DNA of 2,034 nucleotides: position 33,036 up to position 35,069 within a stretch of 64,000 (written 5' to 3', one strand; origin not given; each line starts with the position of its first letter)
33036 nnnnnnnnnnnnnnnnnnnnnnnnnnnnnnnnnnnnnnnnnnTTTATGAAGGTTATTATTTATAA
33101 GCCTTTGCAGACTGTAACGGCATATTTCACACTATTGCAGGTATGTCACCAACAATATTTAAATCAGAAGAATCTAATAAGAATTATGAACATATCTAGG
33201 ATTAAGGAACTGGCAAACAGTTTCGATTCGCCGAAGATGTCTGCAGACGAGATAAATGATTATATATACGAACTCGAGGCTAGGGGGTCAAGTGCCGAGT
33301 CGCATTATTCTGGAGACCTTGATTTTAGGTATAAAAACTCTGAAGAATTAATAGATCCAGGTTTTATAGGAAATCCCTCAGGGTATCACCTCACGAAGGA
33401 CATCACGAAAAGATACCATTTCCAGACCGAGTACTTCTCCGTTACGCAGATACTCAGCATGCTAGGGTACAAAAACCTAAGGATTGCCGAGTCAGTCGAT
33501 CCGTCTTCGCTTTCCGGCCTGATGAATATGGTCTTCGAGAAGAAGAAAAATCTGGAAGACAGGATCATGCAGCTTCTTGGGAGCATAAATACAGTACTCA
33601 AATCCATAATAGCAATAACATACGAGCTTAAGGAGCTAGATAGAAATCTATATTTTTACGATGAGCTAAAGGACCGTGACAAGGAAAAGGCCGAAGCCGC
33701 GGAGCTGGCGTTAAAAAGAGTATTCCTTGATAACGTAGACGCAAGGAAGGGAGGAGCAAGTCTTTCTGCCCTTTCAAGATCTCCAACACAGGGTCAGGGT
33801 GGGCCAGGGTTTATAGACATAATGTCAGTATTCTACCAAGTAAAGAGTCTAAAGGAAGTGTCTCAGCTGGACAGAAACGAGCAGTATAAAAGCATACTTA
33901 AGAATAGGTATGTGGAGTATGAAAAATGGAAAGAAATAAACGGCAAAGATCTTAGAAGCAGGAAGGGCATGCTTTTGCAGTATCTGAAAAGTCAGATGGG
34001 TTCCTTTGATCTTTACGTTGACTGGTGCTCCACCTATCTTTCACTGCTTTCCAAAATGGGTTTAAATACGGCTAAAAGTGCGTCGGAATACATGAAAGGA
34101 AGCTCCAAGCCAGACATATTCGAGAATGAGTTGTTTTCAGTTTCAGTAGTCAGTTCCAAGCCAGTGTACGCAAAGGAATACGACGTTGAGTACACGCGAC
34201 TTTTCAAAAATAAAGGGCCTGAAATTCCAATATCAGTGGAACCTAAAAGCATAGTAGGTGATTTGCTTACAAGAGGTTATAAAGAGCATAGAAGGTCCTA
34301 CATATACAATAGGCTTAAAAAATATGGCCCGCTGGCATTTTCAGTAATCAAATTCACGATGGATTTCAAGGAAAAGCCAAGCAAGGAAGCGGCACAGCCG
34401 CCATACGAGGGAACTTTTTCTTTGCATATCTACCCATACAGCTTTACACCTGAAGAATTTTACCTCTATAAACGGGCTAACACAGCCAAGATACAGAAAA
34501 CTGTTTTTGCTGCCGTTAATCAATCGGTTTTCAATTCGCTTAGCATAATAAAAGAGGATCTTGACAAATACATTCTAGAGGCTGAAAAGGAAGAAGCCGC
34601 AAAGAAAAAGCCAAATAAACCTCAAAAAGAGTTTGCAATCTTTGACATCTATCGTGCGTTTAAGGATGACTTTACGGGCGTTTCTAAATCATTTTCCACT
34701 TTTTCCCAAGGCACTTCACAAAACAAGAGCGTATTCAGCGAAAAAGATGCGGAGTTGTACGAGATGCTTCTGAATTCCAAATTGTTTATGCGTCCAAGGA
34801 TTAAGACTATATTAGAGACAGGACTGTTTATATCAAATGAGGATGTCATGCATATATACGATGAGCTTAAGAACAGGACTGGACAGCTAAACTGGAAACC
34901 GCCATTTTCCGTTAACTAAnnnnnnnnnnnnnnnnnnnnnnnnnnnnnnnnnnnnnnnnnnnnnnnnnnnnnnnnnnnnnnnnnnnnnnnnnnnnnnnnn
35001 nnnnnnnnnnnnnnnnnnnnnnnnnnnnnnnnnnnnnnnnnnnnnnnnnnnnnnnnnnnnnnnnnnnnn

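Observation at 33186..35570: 577-aa orphan protein followed by four overlapping micro-ORFs (46-57 aa) absent from the ORF track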

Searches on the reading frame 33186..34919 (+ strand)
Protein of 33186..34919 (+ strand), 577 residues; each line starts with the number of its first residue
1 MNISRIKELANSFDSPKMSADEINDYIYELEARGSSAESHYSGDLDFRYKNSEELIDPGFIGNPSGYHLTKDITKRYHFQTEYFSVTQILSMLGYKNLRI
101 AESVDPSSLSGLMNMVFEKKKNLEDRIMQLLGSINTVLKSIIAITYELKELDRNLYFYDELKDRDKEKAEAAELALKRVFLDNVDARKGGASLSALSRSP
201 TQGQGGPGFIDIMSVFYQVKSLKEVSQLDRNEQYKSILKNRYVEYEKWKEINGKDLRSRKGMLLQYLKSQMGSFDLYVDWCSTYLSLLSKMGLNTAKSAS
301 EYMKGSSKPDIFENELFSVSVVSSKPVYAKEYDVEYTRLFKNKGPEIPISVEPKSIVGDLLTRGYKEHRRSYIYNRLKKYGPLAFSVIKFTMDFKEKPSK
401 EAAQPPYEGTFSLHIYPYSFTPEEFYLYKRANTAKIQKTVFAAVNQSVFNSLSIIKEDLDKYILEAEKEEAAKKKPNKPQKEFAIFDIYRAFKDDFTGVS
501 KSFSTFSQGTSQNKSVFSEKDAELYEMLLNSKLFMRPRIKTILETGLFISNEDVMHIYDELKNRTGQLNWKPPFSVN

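Call 3: search_protein_families(library=pfam, proteins=[window:33186-34919:+], max_evalue=1)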
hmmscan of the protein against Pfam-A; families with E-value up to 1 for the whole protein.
window:33186-34919:+ (577 aa): 2 families
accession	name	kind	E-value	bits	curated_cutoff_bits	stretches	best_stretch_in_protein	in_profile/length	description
PF18572.7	T6PP_N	-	0.11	12.9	25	1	138-170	61-93/99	Trehalose-6-phosphate phosphatase N-terminal helical bundle domain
PF11166.13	DUF2951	-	0.78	10.4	26.7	0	118-143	64-89/98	Protein of unknown function (DUF2951)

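Call 4: search_protein_families(library=ncbifam, proteins=[window:33186-34919:+], max_evalue=1)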
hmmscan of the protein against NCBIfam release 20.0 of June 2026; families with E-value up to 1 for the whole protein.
window:33186-34919:+ (577 aa): 0 families

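Call 5: find_homologous_proteins(query=window:33186-34919:+)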
Query window:33186-34919:+ (577 aa): 141 proteins with E <= 0.001 among 8000 candidates; the best 120 are listed.
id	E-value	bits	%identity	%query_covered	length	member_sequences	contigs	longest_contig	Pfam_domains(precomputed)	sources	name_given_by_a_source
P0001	0.0e+0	1275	100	100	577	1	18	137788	-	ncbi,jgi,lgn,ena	jgi:hypothetical protein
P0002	1.0e-284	963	73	100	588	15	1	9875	-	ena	-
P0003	8.6e-284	960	74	100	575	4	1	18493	-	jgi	jgi:hypothetical protein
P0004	2.4e-282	956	73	100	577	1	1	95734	-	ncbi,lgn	-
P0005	6.0e-281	951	72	100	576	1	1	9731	-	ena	-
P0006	1.7e-276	936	72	100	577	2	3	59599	-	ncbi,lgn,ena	-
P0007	9.7e-274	927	70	100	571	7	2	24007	-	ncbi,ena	-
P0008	2.2e-272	923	70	100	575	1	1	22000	-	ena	-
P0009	3.8e-270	915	71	100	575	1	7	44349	-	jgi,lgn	jgi:hypothetical protein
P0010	5.7e-270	915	69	100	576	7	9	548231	-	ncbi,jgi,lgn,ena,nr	ncbi:MAG: hypothetical protein OH338_01985 [Candidatus Parvarchaeota archaeon]|nr:hypothetical prote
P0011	5.7e-269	912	71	100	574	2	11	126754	-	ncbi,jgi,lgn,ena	jgi:hypothetical protein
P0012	5.8e-269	912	70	100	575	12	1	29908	-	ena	-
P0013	6.1e-267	905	69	100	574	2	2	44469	-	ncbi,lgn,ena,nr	ncbi:hypothetical protein M1494_02635 [Candidatus Parvarchaeota archaeon]|nr:hypothetical protein [C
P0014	1.1e-265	901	68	100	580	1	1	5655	-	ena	-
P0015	9.6e-264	894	69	100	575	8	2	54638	-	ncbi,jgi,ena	jgi:hypothetical protein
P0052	5.2e-24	103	24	66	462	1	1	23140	-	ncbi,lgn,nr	ncbi:MAG: hypothetical protein NZ889_00755 [Candidatus Pacearchaeota archaeon]|nr:hypothetical prote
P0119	9.1e-17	79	22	78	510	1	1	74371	-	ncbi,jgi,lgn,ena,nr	ncbi:MAG: hypothetical protein KKF50_00615 [Nanoarchaeota archaeon]|nr:hypothetical protein [Nanoarc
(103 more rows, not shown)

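Call 9: search_solved_structures(query=A1, max_evalue=10, show_alignments=2)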
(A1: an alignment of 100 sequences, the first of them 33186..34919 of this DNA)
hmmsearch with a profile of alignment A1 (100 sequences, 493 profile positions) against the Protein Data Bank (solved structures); distinct sequences matched with E-value up to 10: 0.

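Call 10: find_encoding_contigs(protein=P0119, flank=6000, max_places=2)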
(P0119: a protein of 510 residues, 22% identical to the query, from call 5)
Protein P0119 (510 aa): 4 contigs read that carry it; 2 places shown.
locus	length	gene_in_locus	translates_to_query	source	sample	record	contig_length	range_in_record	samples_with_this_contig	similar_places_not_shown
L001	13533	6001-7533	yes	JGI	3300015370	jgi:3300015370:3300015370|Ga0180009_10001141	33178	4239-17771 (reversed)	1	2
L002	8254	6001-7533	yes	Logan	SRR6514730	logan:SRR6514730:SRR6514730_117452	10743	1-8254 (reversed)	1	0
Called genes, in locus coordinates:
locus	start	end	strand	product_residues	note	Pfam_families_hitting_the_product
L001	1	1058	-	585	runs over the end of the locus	PF00749:tRNA-synt_1c, PF03950:tRNA-synt_1c_C, PF20974:tRNA-synt_1c_C2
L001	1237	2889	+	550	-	-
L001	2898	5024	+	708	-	PF11617:Cu-binding_MopE (weak)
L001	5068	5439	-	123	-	PF24709:DUF7670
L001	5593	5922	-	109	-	-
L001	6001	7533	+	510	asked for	-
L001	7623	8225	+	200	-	-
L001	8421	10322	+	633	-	PF01261:AP_endonuc_2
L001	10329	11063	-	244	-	-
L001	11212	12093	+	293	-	PF01909:NTP_transf_2, PF18765:Polbeta (weak)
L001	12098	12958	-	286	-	-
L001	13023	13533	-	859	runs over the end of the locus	PF01326:PPDK_N, PF00391:PEP-utilizers, PF02896:PEP-utilizers_C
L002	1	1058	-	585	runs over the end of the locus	PF00749:tRNA-synt_1c, PF03950:tRNA-synt_1c_C, PF20974:tRNA-synt_1c_C2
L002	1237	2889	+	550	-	-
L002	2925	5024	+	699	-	PF11617:Cu-binding_MopE (weak)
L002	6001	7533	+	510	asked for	-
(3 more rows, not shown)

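Call 11: find_encoding_contigs(protein=P0052, flank=6000, max_places=2)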
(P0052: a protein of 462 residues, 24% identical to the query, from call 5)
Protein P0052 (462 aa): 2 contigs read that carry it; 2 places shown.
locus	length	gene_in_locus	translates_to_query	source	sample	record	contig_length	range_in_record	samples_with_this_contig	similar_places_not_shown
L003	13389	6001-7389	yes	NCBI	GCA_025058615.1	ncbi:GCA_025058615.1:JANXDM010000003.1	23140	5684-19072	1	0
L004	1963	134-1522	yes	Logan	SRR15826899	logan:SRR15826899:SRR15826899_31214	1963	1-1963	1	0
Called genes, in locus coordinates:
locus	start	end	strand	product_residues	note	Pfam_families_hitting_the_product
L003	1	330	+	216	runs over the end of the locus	PF05175:MTS, PF13847:Methyltransf_31, PF08241:Methyltransf_11 (weak), PF13649:Methyltransf_25, PF01564:Spermine_synth (weak), PF05430:Methyltransf_30 (weak)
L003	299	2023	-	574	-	PF01751:Toprim, PF01131:Topoisom_bac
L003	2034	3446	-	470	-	PF00749:tRNA-synt_1c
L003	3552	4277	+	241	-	PF04402:SIMPL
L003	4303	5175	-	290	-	-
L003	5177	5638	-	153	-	PF01252:Peptidase_A8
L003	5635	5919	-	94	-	-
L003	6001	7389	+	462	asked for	-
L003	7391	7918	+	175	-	-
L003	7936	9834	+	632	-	PF01261:AP_endonuc_2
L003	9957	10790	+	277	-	PF01909:NTP_transf_2, PF18765:Polbeta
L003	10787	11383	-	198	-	-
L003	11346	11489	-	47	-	-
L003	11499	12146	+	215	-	-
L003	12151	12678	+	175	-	-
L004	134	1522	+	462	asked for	-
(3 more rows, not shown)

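Call 15: predict_structure(alignment_id=A1)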
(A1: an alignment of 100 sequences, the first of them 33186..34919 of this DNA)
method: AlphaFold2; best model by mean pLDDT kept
length: 577 residues; sequences in the alignment: 100
mean_pLDDT: 78.9   pTM: 0.69
mean pLDDT of the five models: 78.9, 77.2, 76.7, 76.7, 75.3
residues with pLDDT >= 90: 128; 70-90: 307; 50-70: 101; < 50: 41
segments of 3 or more residues with pLDDT < 50: 202-206, 476-483, 493-514, 574-577
pLDDT, mean of each block of 10 residues (from residue 1): 83 88 91 89 76 83 86 78 86 79 55 70 86 89 92 89 87 88 84 77 55 85 85 86 89 90 91 84 72 59 56 68 92 90 87 77 74 89 94 76 66 93 92 83 66 81 87 62 50 45 40 64 88 90 94 91 78 47
secondary structure, 60 per line:
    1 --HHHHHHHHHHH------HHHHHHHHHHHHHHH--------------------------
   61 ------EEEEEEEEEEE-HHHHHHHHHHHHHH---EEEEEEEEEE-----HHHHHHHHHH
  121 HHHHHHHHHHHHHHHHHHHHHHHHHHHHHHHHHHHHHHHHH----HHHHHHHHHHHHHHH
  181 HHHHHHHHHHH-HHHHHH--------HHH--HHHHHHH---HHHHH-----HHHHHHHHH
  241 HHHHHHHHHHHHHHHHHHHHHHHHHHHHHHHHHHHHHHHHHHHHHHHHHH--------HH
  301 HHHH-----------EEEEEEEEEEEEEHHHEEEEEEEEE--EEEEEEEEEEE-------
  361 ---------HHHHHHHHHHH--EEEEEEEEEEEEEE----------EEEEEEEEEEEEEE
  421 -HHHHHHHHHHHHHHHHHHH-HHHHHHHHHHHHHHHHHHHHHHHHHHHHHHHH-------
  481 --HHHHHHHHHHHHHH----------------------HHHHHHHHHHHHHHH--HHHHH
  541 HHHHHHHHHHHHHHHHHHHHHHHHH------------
elements in order: H3-13 H20-34 E67-77 H79-92 E96-105 H111-161 H166-191 H193-198 H212-218 H222-226 H232-290 H299-304 E316-328 E332-340 E343-353 H370-380 E383-396 E407-420 H422-440 H442-473 H483-496 H519-533 H536-565

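Call 17: fold_search(model_id=the predicted structure, library=pdb)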
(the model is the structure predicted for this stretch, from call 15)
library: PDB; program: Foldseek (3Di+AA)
matches with E <= 10: 486; with E <= 0.001: 0
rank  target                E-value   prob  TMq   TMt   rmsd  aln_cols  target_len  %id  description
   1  8cpz_A                4.2e-02  0.33  0.14  0.04  41.0       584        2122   11  Photorhabdus luminescens TcdA1 prepore-to-pore intermediate, K1179W mutant (released 2024-03-13)
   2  6h6e_A                6.2e-02  0.28  0.15  0.04  42.3       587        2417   11  PTC3 holotoxin complex from Photorhabdus luminecens in prepore state (TcdA1, TcdB2, TccC3) (released 2018-10-03)
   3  7way_A                9.1e-02  0.07  0.07  0.05  29.6       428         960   12  PlmCasX-sgRNAv1-dsDNA ternary complex at nts loading state (released 2022-03-16)
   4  6l7e_A                1.0e-01  0.28  0.15  0.04  39.5       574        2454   10  Toxin Complex TcdA1-TcdB1-TccC2 (released 2020-11-04)
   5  6ny2_Y                1.3e-01  0.08  0.07  0.05  25.9       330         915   14  CasX-gRNA-DNA(45bp) state I (released 2019-02-27)
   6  9cbc_B                1.6e-01  0.12  0.12  0.07  32.6       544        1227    8  Yersinia entomophaga holotoxin complex in pore conformation (released 2025-12-31)
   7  9c4k_B                2.0e-01  0.06  0.08  0.04  41.9       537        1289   10  Yersinia entomophaga holotoxin complex in prepore conformation (released 2025-12-31)
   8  7tva_A                2.9e-01  0.20  0.15  0.15  25.3       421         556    9  Stat5a Core in complex with AK2292 (released 2023-02-15)
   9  4h8s_B                2.9e-01  0.08  0.10  0.14  32.5       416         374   13  Crystal structure of human APPL2BARPH domain (released 2012-10-17)
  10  6ewy                  3.7e-01  0.60  0.16  0.35  19.7       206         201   13  RipA Peptidoglycan hydrolase (Rv1477, Mycobacterium tuberculosis) N-terminal domain (released 2018-05-02)
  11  6mbz_B                4.3e-01  0.04  0.06  0.07  39.2       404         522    9  Structure of Transcription Factor (released 2019-06-19)
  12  7uc6                  4.5e-01  0.15  0.14  0.15  25.7       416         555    8  Stat5a Core in complex with Compound 12 (released 2023-02-15)
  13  1yc9                  4.5e-01  0.07  0.11  0.14  30.3       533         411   11  The crystal structure of the outer membrane protein VceC from the bacterial pathogen Vibrio cholerae at 1.8 resolution (released 2005-03-01)
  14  5bun_A                4.5e-01  0.04  0.08  0.10  35.0       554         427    9  Crystal structure of an antigenic outer membrane protein ST50 from Salmonella Typhi (released 2015-12-23)
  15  6rw9_A                5.8e-01  0.04  0.09  0.03  39.6       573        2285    8  Cryo-EM structure of Morganella morganii TcdA4 (released 2019-10-23)
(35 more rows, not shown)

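Call 18: find_related_loci(query=A1, collection=genome_contigs, flank=6000)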
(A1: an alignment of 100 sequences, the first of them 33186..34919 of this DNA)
Query A1 (577 aa) in genome_contigs; peptide patterns used: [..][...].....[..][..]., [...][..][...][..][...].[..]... (x = any residue, [..] = any of these).
569 stretches matched a pattern; 481 encode a relative of the query (tblastn E <= 1e-3); the best 80 are kept; 80 distinct loci.
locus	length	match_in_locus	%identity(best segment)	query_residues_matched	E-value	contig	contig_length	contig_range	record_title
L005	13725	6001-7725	71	1-577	0e+0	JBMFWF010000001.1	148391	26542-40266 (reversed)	MAG: Candidatus Parvarchaeum sp. isolate KM4364-11 NODE_1_length_148391_cov_21.085515, whole genome shotgun sequence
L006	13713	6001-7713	70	1-577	0e+0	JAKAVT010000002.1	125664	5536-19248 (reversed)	MAG: Nanoarchaeota archaeon isolate YP4.bin125 NODE_178_length_125664_cov_3.866884, whole genome shotgun sequence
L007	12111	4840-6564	70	1-577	0e+0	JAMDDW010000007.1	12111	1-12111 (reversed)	MAG: Candidatus Parvarchaeota archaeon isolate FK_Sedi_B_Bin.122 NODE_21086_length_12111_cov_2.57109, whole genome shotg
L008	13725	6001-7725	70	1-577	0e+0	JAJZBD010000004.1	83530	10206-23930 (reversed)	MAG: Nanoarchaeota archaeon isolate HSP2.bin18 NODE_160_length_83530_cov_4.388056, whole genome shotgun sequence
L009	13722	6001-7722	69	1-576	0e+0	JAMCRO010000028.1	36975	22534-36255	MAG: Candidatus Parvarchaeota archaeon isolate FK_Sedi_A_Bin.253 NODE_2161_length_36975_cov_5.15507, whole genome shotgu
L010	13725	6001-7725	70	1-577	0e+0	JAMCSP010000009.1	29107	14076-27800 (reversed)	MAG: Candidatus Parvarchaeota archaeon isolate FK_Sedi_A_Bin.205 NODE_3278_length_29107_cov_14.9086, whole genome shotgu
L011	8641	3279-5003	70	1-577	0e+0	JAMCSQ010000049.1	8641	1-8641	MAG: Candidatus Parvarchaeota archaeon isolate FK_Sedi_A_Bin.204 NODE_22344_length_8641_cov_32.7532, whole genome shotgu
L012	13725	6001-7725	69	1-577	0e+0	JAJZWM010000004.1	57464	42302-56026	MAG: Nanoarchaeota archaeon isolate TL1-2.bin12 NODE_411_length_57464_cov_89.9939, whole genome shotgun sequence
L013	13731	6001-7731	73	1-577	0e+0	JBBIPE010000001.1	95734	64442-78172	MAG: archaeon isolate QH1S170213_bin_296 NODE_6_length_95734_cov_12.5592, whole genome shotgun sequence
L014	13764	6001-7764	73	1-577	0e+0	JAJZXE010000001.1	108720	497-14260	MAG: Nanoarchaeota archaeon isolate TL1-3.bin47 NODE_92_length_108720_cov_5.371304, whole genome shotgun sequence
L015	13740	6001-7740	53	1-576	0e+0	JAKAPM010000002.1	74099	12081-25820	MAG: Nanoarchaeota archaeon isolate YF1.bin68 NODE_297_length_74099_cov_2.322622, whole genome shotgun sequence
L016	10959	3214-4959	54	1-576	0e+0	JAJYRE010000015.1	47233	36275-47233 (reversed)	MAG: Nanoarchaeota archaeon isolate DS4.bin97 NODE_618_length_47233_cov_2.115675, whole genome shotgun sequence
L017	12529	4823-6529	51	1-576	5e-179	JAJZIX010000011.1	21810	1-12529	MAG: Nanoarchaeota archaeon isolate LSA4.bin68 NODE_2654_length_21810_cov_3.095282, whole genome shotgun sequence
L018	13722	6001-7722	46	1-565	6e-175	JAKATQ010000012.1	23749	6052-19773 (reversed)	MAG: Nanoarchaeota archaeon isolate YP2.bin8 NODE_1785_length_23749_cov_2.778427, whole genome shotgun sequence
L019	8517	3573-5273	49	1-575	3e-173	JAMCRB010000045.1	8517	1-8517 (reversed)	MAG: Candidatus Parvarchaeota archaeon isolate FK_Sedi_A_Bin.293 NODE_22885_length_8517_cov_27.2018, whole genome shotgu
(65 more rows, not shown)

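Call 37: search_protein_representatives(alignment_id=A1)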
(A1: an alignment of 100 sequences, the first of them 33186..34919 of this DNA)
Query: 100 sequences, 493 profile positions. Proteins with E-value up to 0.001 (for the whole library): 840; up to 1e-10: 594; up to 1e-30: 318. The best 150 are listed.
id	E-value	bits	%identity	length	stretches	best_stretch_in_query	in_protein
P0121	1.3e-179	614.9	-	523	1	31-490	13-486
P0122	6.2e-177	606.0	-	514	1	1-489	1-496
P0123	6.8e-169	579.5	-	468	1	28-491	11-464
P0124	7.9e-169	579.3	-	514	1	9-491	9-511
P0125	5.6e-167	573.2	-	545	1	6-491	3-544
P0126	1.1e-164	565.6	-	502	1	6-486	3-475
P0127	1.4e-164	565.2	-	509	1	1-490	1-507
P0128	7.2e-162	556.3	-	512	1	6-484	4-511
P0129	5.4e-157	540.2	-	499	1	5-479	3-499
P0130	3.0e-153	527.9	-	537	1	7-485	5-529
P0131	6.6e-151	520.2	-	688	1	35-487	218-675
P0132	2.5e-149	515.0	-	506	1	29-490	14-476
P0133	9.4e-149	513.1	-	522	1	5-483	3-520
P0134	2.5e-148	511.7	-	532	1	6-484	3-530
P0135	5.3e-148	510.6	-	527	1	6-483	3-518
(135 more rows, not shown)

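Call 52: fold_search(model_id=the predicted structure, library=viral)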
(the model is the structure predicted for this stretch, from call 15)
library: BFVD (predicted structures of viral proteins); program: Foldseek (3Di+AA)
matches with E <= 10: 638; with E <= 0.001: 0
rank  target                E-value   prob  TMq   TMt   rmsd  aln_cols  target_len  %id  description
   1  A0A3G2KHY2            2.7e-03  0.92  0.18  0.11  20.8       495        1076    9  Uncharacterized protein [Arthrobacter phage Maureen]
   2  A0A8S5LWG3            7.1e-03  0.84  0.20  0.24  26.9       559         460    9  Internal head protein [Myoviridae sp. cto1k8]
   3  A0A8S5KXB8            7.1e-03  0.18  0.09  0.11  28.7       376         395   12  Maturation protein [ssRNA phage AIN001]
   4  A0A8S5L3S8            9.0e-03  0.33  0.12  0.16  26.9       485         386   10  Maturation protein [ssRNA phage SRR5208570_4]
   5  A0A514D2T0            9.9e-03  0.13  0.08  0.11  25.7       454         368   10  Maturation protein [Leviviridae sp.]
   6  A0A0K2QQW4            2.2e-02  0.41  0.15  0.18  25.5       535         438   10  Uncharacterized protein [Ralstonia phage RSF1]
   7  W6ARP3                3.0e-02  0.57  0.19  0.22  28.0       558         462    8  Uncharacterized protein [Erwinia phage Ea35-70]
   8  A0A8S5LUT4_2          3.5e-02  0.13  0.09  0.07  41.3       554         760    9  Tail protein [Siphoviridae sp. ctMsr1]
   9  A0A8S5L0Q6            3.9e-02  0.12  0.08  0.10  34.5       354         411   12  Maturation protein [ssRNA phage SRR6960797_3]
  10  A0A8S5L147            4.1e-02  0.14  0.10  0.11  25.6       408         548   10  Maturation protein [ssRNA phage SRR7976299_8]
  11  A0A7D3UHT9            5.2e-02  0.30  0.15  0.19  27.2       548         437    8  (no name in the UniProt tables at hand)
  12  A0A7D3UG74            6.0e-02  0.30  0.15  0.15  29.9       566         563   10  (no name in the UniProt tables at hand)
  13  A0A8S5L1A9            6.3e-02  0.08  0.08  0.09  30.4       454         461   10  Maturation protein [ssRNA phage SRR7976326_2]
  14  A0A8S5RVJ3            6.9e-02  0.30  0.13  0.18  22.9       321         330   16  Uncharacterized protein [Siphoviridae sp. ctHip2]
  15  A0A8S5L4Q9            6.9e-02  0.12  0.09  0.10  28.6       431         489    7  Maturation protein [ssRNA phage SRR5466725_16]
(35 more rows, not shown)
